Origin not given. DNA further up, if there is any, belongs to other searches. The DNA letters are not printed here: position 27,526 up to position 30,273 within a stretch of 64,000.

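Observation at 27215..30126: blaI / blaR1-like(TPR) signal-transduction pair with a promoter-overlapping perfect palindrome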

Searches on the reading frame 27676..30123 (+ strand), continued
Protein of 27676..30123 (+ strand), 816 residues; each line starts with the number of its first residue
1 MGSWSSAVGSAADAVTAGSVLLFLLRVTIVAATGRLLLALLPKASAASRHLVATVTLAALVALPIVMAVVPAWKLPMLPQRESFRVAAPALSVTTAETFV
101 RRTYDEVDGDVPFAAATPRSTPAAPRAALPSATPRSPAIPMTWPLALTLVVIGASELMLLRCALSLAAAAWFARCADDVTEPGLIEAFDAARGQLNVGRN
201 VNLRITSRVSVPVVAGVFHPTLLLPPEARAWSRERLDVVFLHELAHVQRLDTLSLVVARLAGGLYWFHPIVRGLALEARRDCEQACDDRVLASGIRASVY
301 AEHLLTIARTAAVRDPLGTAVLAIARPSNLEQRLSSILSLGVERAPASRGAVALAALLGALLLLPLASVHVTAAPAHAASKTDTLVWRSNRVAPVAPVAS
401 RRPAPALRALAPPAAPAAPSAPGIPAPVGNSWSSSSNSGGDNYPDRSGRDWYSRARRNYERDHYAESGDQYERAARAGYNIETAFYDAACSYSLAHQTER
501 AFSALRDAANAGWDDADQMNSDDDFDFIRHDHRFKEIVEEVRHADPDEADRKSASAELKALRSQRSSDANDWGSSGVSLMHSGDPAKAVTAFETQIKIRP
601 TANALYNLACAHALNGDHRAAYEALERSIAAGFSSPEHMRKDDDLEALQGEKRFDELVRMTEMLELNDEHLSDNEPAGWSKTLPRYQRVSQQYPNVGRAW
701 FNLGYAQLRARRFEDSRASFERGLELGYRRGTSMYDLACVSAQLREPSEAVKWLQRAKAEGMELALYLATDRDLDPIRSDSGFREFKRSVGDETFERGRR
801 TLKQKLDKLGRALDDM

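Call 17: find_related_loci(query=A1, collection=metagenome_contigs, flank=3000)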
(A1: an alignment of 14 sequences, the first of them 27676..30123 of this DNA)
Query A1 (816 aa) in metagenome_contigs; peptide patterns used: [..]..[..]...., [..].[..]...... (x = any residue, [..] = any of these).
600 stretches matched a pattern (row limit reached: there are more); 464 encode a relative of the query (tblastn E <= 1e-3); the best 80 are kept; 80 distinct loci.
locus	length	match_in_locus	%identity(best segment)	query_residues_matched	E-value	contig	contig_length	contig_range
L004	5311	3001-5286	36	18-790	2e-140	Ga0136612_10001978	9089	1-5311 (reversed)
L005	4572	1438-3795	37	12-794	2e-136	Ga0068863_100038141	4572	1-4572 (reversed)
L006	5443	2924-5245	36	5-814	2e-130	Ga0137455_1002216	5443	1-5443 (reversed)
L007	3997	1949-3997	40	25-717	2e-127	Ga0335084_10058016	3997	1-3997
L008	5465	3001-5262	37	17-797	2e-123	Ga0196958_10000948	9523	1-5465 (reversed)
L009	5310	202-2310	34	20-792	1e-117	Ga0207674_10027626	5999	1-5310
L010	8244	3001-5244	35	20-808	6e-117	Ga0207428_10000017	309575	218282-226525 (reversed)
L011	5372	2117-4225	34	20-792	1e-117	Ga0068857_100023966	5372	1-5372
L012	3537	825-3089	33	26-797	2e-118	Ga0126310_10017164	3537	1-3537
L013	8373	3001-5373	33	20-792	2e-114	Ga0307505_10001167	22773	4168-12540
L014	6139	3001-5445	34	14-797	9e-110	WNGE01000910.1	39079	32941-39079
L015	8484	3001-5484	54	1-813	0e+0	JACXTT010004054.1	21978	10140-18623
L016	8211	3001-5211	35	41-792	3e-115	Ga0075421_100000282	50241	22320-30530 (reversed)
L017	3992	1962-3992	33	48-808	2e-104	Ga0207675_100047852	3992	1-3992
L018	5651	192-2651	33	25-799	1e-100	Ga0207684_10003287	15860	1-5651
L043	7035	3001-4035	37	24-370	2e-43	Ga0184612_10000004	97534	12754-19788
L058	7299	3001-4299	35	14-430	1e-40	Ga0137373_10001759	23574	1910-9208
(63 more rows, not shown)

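Call 32: search_protein_families(library=pfam, proteins=[L043:5466-6230:+, L058:5364-6119:+, L058:6119-7105:+, L043:2929-5373:+, L058:2980-5226:+], max_evalue=0.001)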
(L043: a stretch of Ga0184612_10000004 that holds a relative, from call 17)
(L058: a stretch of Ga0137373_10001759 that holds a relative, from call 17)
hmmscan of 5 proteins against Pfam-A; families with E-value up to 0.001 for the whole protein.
L043:5466-6230:+ (255 aa): 12 families
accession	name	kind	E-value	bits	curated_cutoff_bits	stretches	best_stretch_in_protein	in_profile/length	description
PF13646.12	HEAT_2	-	6.7e-49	164.5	27.7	4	60-129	1-71/88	HEAT repeats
PF03130.22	HEAT_PBS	-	7.9e-27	91.1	20.9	3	167-193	1-27/27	PBS lyase HEAT-like repeat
PF02985.28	HEAT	-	3.9e-24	82.9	23.5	0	184-209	2-27/31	HEAT repeat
PF13513.12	HEAT_EZ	-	3e-20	72.7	27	0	56-85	26-55/55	HEAT-like repeat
PF12717.13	Cnd1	-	2.6e-15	57.3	26.4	0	122-182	23-89/162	non-SMC mitotic condensation complex subunit 1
PF00514.29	Arm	-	1.8e-09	37.8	20.6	0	59-83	13-37/41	Armadillo/beta-catenin-like repeat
PF25786.1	HEAT_GCN1_C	-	1.3e-08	35.4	27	0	150-178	66-94/151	GCN1-like, C-terminal HEAT repeats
PF01602.26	Adaptin_N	-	3e-06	26.5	37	1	122-209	81-178/524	Adaptin N terminal region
PF21581.3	SCD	-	6.3e-06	26.9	27.5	0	97-120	38-61/75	Stromalin conservative domain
PF05887.16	Trypan_PARP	-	5.1e-05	23.7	100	1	215-250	75-110/134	Procyclic acidic repetitive protein (PARP)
PF20168.4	PDS5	-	0.00025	19.5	27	0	98-178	293-387/1053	Sister chromatid cohesion protein PDS5 protein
PF22646.2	PPP2R1A-like_HEAT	-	0.00045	21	27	0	122-145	9-32/78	PPP2R1A-like HEAT repeat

L058:5364-6119:+ (252 aa): 16 families
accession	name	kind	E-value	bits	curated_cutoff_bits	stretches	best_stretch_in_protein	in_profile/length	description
PF13646.12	HEAT_2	-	7.1e-38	129.2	27.7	3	83-162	1-81/88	HEAT repeats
PF02985.28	HEAT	-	5.5e-26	88.6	23.5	1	176-203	2-29/31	HEAT repeat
PF03130.22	HEAT_PBS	-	6.6e-24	82.1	20.9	2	66-92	1-27/27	PBS lyase HEAT-like repeat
PF13513.12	HEAT_EZ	-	1.9e-18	66.9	27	0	174-201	28-55/55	HEAT-like repeat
PF00514.29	Arm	-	8.7e-12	45.1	20.6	0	170-202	8-40/41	Armadillo/beta-catenin-like repeat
PF12717.13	Cnd1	-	8.1e-11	42.7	26.4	0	48-112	19-89/162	non-SMC mitotic condensation complex subunit 1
PF25786.1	HEAT_GCN1_C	-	3.1e-09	37.4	27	0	120-175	35-99/151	GCN1-like, C-terminal HEAT repeats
PF21581.3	SCD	-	8e-08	32.9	27.5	0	176-205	32-61/75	Stromalin conservative domain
PF22646.2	PPP2R1A-like_HEAT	-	5.2e-07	30.5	27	0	56-105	13-66/78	PPP2R1A-like HEAT repeat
PF24492.1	HEAT_ECM29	-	2.4e-05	24.9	27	0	174-201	112-139/160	Proteasome adapter and scaffold protein ECM29, HEAT-repeat domain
PF11838.14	ERAP1_C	-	4.3e-05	23.5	38.2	0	93-196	125-236/318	ERAP1-like C-terminal domain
PF20168.4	PDS5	-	0.00024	19.5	27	0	83-202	244-349/1053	Sister chromatid cohesion protein PDS5 protein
PF01602.26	Adaptin_N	-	0.00032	19.8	37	0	117-207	84-184/524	Adaptin N terminal region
PF18944.7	DUF5691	-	0.00036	20.6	27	0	142-250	184-291/491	Family of unknown function (DUF5691)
PF14663.11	RasGEF_N_2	-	0.00044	21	27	0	176-212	7-43/108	Rapamycin-insensitive companion of mTOR RasGEF_N domain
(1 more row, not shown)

L058:6119-7105:+ (329 aa): 10 families
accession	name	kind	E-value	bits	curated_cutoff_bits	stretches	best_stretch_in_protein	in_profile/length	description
PF13646.12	HEAT_2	-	8.8e-56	186.6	27.7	3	241-324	2-87/88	HEAT repeats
PF03130.22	HEAT_PBS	-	8.2e-40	131.1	20.9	5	254-280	1-27/27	PBS lyase HEAT-like repeat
PF02985.28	HEAT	-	9.4e-40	131.3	23.5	5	178-203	2-27/31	HEAT repeat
PF13513.12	HEAT_EZ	-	1.7e-36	124.5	27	4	128-172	1-55/55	HEAT-like repeat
PF00514.29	Arm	-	2.3e-33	113.6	20.6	3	177-201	13-37/41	Armadillo/beta-catenin-like repeat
PF12717.13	Cnd1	-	7.9e-11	42.7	26.4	0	146-176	22-52/162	non-SMC mitotic condensation complex subunit 1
PF25786.1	HEAT_GCN1_C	-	1.4e-09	38.6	27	0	143-208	25-99/151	GCN1-like, C-terminal HEAT repeats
PF24492.1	HEAT_ECM29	-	0.00024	21.7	27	0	270-296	113-139/160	Proteasome adapter and scaffold protein ECM29, HEAT-repeat domain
PF22646.2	PPP2R1A-like_HEAT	-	0.00044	21.1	27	0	269-324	7-70/78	PPP2R1A-like HEAT repeat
PF21581.3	SCD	-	0.00065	20.4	27.5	0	153-177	38-62/75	Stromalin conservative domain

L043:2929-5373:+ (815 aa): 19 families
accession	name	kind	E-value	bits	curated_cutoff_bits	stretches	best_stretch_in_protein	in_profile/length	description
PF13646.12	HEAT_2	-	1.3e-67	224.5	27.7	5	541-611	2-73/88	HEAT repeats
PF13513.12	HEAT_EZ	-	2.9e-52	174.7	27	1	599-627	27-55/55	HEAT-like repeat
PF02985.28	HEAT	-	4.8e-50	163.2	23.5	1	788-814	2-28/31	HEAT repeat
PF03130.22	HEAT_PBS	-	1.5e-45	148.9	20.9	6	771-797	1-27/27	PBS lyase HEAT-like repeat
PF05569.17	Peptidase_M56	-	2.2e-30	106.3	31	1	28-336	11-296/296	BlaR1 peptidase M56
PF12717.13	Cnd1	-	6.7e-30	104.7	26.4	2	539-597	22-86/162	non-SMC mitotic condensation complex subunit 1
PF00514.29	Arm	-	2.3e-26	91.4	20.6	0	596-627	8-39/41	Armadillo/beta-catenin-like repeat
PF22646.2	PPP2R1A-like_HEAT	-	1.2e-15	58.1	27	0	719-779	2-66/78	PPP2R1A-like HEAT repeat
PF25786.1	HEAT_GCN1_C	-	8.7e-14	52.2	27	0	598-658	25-94/151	GCN1-like, C-terminal HEAT repeats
PF11838.14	ERAP1_C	-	5.2e-13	49.5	38.2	0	582-655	165-238/318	ERAP1-like C-terminal domain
PF21581.3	SCD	-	2.5e-12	47.4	27.5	0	638-664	37-63/75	Stromalin conservative domain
PF01602.26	Adaptin_N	-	1.7e-11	43.9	37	2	510-602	82-185/524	Adaptin N terminal region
PF24492.1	HEAT_ECM29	-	6.4e-07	30.1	27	0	787-815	113-141/160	Proteasome adapter and scaffold protein ECM29, HEAT-repeat domain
PF18991.6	DUF5724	-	1e-06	27.6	25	1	557-705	417-567/1214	Family of unknown function (DUF5724)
PF12348.14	CLASP_N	-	2.1e-05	24.6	27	0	508-534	177-203/227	CLASP N terminal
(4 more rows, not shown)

L058:2980-5226:+ (749 aa): 13 families
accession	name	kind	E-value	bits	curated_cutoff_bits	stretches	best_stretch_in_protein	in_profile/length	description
PF13646.12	HEAT_2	-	3e-55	184.9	27.7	4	659-744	1-88/88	HEAT repeats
PF02985.28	HEAT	-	2.7e-42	139.2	23.5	2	722-748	3-29/31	HEAT repeat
PF03130.22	HEAT_PBS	-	1e-41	137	20.9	4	642-668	1-27/27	PBS lyase HEAT-like repeat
PF13513.12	HEAT_EZ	-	7.5e-39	132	27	2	596-622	29-55/55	HEAT-like repeat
PF05569.17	Peptidase_M56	-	1.3e-29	103.8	31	1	42-346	28-296/296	BlaR1 peptidase M56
PF12717.13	Cnd1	-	4.3e-24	85.8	26.4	2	597-655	23-87/162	non-SMC mitotic condensation complex subunit 1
PF00514.29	Arm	-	1.8e-19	69.5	20.6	0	653-678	8-33/41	Armadillo/beta-catenin-like repeat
PF22646.2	PPP2R1A-like_HEAT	-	2.2e-16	60.5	27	0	597-645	9-61/78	PPP2R1A-like HEAT repeat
PF25786.1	HEAT_GCN1_C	-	5.8e-10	39.8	27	0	539-591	33-94/151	GCN1-like, C-terminal HEAT repeats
PF21581.3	SCD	-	1.4e-09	38.6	27.5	0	509-529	37-57/75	Stromalin conservative domain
PF11838.14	ERAP1_C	-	3.1e-08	33.9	38.2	0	496-588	138-238/318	ERAP1-like C-terminal domain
PF01602.26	Adaptin_N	-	7.7e-08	31.8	37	0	567-663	82-193/524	Adaptin N terminal region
PF25767.1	ARM_TBCD_2nd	-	1e-05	25.5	29.7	0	657-687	77-107/245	Tubulin-specific chaperone D-like, ARM repeats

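Call 55: find_encoding_contigs(protein=P0009, flank=7000, max_places=1)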
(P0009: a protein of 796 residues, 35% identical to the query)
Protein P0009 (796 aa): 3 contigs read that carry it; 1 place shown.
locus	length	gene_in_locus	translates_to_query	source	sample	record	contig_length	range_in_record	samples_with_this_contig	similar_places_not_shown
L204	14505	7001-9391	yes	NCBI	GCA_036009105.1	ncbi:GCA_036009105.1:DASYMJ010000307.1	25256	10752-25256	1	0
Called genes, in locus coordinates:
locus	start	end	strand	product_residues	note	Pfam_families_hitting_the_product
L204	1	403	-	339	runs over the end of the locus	PF06580:His_kinase, PF02518:HATPase_c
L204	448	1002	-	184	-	PF00080:Sod_Cu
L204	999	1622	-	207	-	PF27149:YdjY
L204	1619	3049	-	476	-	PF01134:GIDA, PF01262:AlaDh_PNT_C (faint), PF01494:FAD_binding_3 (faint), PF03486:HI0933_like (faint), PF07992:Pyr_redox_2, PF13738:Pyr_redox_3, PF00070:Pyr_redox, PF02852:Pyr_redox_dim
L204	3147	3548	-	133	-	PF01894:YjbQ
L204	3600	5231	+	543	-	PF00069:Pkinase, PF07714:PK_Tyr_Ser-Thr, PF17667:Pkinase_fungal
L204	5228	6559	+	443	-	PF07719:TPR_2 (faint)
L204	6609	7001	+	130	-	PF03965:Penicillinase_R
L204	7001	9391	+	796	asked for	PF05569:Peptidase_M56, PF00515:TPR_1 (weak), PF07719:TPR_2 (weak), PF13174:TPR_6 (faint), PF13176:TPR_7 (faint), PF13181:TPR_8 (faint), PF13371:TPR_9 (faint), PF13432:TPR_16, +10 more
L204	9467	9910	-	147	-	PF16267:DUF4920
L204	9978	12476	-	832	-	PF03030:H_PPase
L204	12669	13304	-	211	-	PF13441:Gly-zipper_YMGG, PF13488:Gly-zipper_Omp, PF05433:Rick_17kDa_Anti, PF00691:OmpA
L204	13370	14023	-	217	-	PF13441:Gly-zipper_YMGG, PF13436:Gly-zipper_OmpA (faint), PF13488:Gly-zipper_Omp, PF00691:OmpA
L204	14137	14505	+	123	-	?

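Call 56: find_encoding_contigs(protein=P0013, flank=7000, max_places=1)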
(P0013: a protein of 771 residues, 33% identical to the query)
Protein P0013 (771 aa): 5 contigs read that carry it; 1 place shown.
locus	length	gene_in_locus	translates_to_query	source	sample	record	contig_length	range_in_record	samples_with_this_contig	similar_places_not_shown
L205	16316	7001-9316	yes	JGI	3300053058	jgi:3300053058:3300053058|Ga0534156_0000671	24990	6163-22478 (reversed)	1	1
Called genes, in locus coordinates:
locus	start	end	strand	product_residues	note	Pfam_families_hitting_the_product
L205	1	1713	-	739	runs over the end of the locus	PF13517:FG-GAP_3, PF01839:FG-GAP (weak), PF13517:FG-GAP_3, PF07593:UnbV_ASPIC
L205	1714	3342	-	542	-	PF00009:GTP_EFTU, PF01926:MMR_HSR1 (weak), PF22042:EF-G_D2, PF03144:GTP_EFTU_D2, PF16658:RF3_C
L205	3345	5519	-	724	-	PF02897:Peptidase_S9_N, PF00326:Peptidase_S9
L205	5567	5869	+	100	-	-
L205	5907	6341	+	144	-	PF15956:DUF4760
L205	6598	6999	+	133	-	PF03965:Penicillinase_R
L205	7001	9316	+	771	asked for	PF13424:TPR_12 (faint), PF13432:TPR_16 (faint), PF05569:Peptidase_M56, PF00515:TPR_1 (faint), PF07719:TPR_2 (faint), PF13181:TPR_8 (faint), PF22316:ABhydrolase-like_N (weak)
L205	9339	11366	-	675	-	PF12891:Glyco_hydro_44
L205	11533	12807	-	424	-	PF01979:Amidohydro_1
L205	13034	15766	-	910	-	PF24096:DUF7379, PF12770:CHAT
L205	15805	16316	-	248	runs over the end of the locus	PF03372:Exo_endo_phos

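Call 57: find_encoding_contigs(protein=P0010, flank=7000, max_places=1)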
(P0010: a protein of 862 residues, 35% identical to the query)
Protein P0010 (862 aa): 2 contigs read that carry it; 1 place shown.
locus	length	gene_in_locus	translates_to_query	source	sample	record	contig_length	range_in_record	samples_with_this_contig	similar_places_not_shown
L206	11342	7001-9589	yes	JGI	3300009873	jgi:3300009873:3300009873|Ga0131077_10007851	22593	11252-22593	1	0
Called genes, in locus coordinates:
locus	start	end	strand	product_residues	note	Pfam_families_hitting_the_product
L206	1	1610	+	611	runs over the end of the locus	PF07504:FTP, PF01447:Peptidase_M4, PF02868:Peptidase_M4_C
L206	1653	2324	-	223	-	-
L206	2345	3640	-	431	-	PF00155:Aminotran_1_2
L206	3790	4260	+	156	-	PF00111:Fer2, PF13085:Fer2_3 (weak), PF01799:Fer2_2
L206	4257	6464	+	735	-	PF20256:MoCoBD_2, PF02738:MoCoBD_1, PF20256:MoCoBD_2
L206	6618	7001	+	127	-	PF03965:Penicillinase_R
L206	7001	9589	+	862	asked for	PF13432:TPR_16 (faint), PF05569:Peptidase_M56, PF00515:TPR_1 (faint), PF07719:TPR_2 (faint), PF22316:ABhydrolase-like_N (faint), PF13431:TPR_17 (faint)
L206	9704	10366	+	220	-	-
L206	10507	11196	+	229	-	-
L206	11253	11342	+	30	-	?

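Call 58: predict_structure(alignment_id=A1)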
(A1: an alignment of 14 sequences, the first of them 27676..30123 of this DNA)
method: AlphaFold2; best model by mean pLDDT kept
length: 816 residues; sequences in the alignment: 14
mean_pLDDT: 75.9   pTM: 0.45
mean pLDDT of the five models: 75.9, 75.1, 73.7, 72.7, 72.7
residues with pLDDT >= 90: 316; 70-90: 251; 50-70: 80; < 50: 169
segments of 3 or more residues with pLDDT < 50: 1-6, 73-139, 315-327, 367-445
pLDDT, mean of each block of 10 residues (from residue 1): 46 61 82 85 83 88 73 42 36 29 31 34 37 40 71 83 85 91 93 88 88 85 90 90 91 87 86 88 89 86 77 47 45 76 64 63 53 35 31 34 37 38 29 23 55 92 96 89 96 97 96 92 94 95 87 89 85 91 93 93 95 97 96 91 93 96 89 89 96 96 97 98 94 97 97 95 86 93 91 62 66 50
secondary structure, 60 per line:
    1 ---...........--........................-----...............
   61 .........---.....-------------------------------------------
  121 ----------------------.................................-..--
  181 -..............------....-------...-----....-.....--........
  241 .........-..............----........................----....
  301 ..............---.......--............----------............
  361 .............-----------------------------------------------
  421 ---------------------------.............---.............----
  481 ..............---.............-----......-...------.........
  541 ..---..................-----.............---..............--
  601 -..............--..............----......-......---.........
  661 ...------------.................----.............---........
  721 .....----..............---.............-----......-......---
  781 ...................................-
elements in order (helices of 4 or more, strands of 3 or more residues): H4-14 H17-40 H46-69 E73-77 H143-175 H182-195 E202-205 E213-215 E221-224 H226-230 H233-249 H251-264 H269-292 H297-314 H318-324 H327-338 H349-368 E369-373 H448-460 H464-476 H481-494 H498-510 H516-521 H532-542 H546-563 H569-581 H585-598 H602-615 H618-631 H636-641 H643-648 H652-663 H676-692 H697-709 H713-725 H730-743 H747-759 H765-770 H772-777 H781-815
